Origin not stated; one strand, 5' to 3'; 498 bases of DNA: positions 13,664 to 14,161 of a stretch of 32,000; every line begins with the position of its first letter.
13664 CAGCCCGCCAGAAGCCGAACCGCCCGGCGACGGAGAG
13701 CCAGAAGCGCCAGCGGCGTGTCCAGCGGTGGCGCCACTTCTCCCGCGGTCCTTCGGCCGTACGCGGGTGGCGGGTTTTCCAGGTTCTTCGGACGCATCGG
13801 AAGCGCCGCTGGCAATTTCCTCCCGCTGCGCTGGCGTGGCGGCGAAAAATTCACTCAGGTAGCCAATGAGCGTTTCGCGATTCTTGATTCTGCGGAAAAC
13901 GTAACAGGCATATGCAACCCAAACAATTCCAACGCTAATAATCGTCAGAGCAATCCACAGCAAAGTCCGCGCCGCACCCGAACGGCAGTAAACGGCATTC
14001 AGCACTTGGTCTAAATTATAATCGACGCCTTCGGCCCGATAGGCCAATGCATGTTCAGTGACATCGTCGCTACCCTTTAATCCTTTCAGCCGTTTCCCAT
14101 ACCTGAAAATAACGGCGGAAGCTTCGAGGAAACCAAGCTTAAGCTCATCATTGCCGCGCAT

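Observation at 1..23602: Three co-localised genes share an undescribed architecture: N-region, one long hydrophobic anchor, Pro/Gln-rich linker, large unrelated domain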

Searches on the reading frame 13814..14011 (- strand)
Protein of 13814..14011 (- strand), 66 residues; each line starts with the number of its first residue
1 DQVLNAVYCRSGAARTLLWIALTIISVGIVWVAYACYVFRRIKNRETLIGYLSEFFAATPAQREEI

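Call 40: find_related_loci(query=A4, collection=genome_contigs, flank=10000)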
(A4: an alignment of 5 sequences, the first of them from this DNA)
Query A4 (66 aa) in genome_contigs; peptide patterns used: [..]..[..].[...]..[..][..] (x = any residue, [..] = any of these).
7 stretches matched a pattern; 1 encode a relative of the query (tblastn E <= 1e-3); 1 distinct loci.
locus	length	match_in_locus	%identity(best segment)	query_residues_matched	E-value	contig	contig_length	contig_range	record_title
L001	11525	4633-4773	32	13-59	1e-5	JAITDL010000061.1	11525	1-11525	MAG: Puniceicoccales bacterium isolate Nm470_bin13 k119_161859, whole genome shotgun sequence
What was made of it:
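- The motif pattern [LM]TI[VI]S[AVT]GI[VF][WY] matches only 7 stretches in 596 Gb of species-representative genomes, and the one confirmed hit is JAITDL010000061 (isolate Nm470_bin13) (call 40). The motif is almost absent from 596 Gb of genomes (call 40).
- Tried and rejected: The genome scan gave one locus only (call 40).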

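Call 42: find_related_loci(query=A4, collection=metagenome_contigs, flank=10000)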
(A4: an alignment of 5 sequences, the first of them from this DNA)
Query A4 (66 aa) in metagenome_contigs; peptide patterns used: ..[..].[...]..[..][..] (x = any residue, [..] = any of these).
111 stretches matched a pattern, but none encodes a relative of the query by tblastn (E <= 1e-3).

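Call 47: search_protein_families(library=pfam, proteins=[L001:250-4389:+, L001:5129-5770:+, L001:5775-6347:+, L001:6442-7854:+], max_evalue=0.1)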
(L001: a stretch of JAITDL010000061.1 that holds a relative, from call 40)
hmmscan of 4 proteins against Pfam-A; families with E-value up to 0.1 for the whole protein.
L001:250-4389:+ (1379 aa): 0 families

L001:5129-5770:+ (213 aa): 0 families

L001:5775-6347:+ (190 aa): 0 families

L001:6442-7854:+ (470 aa): 1 family
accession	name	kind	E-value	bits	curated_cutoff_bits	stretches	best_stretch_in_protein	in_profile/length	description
PF07690.21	MFS_1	-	1.6e-46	159.3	33.4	1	49-426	1-346/347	Major Facilitator Superfamily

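Call 86: search_protein_families(library=ncbifam, proteins=[L001:1-4389:+], max_evalue=0.01)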
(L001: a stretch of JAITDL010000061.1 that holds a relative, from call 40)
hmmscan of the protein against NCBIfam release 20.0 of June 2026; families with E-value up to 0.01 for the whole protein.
L001:1-4389:+ (1462 aa): 1 family
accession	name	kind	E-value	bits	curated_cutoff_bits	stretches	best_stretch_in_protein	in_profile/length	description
NF051894.1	anti_phage_HalA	equivalog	0.0015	17.8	250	1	1086-1161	45-120/338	anti-phage Hailong system effector protein HalA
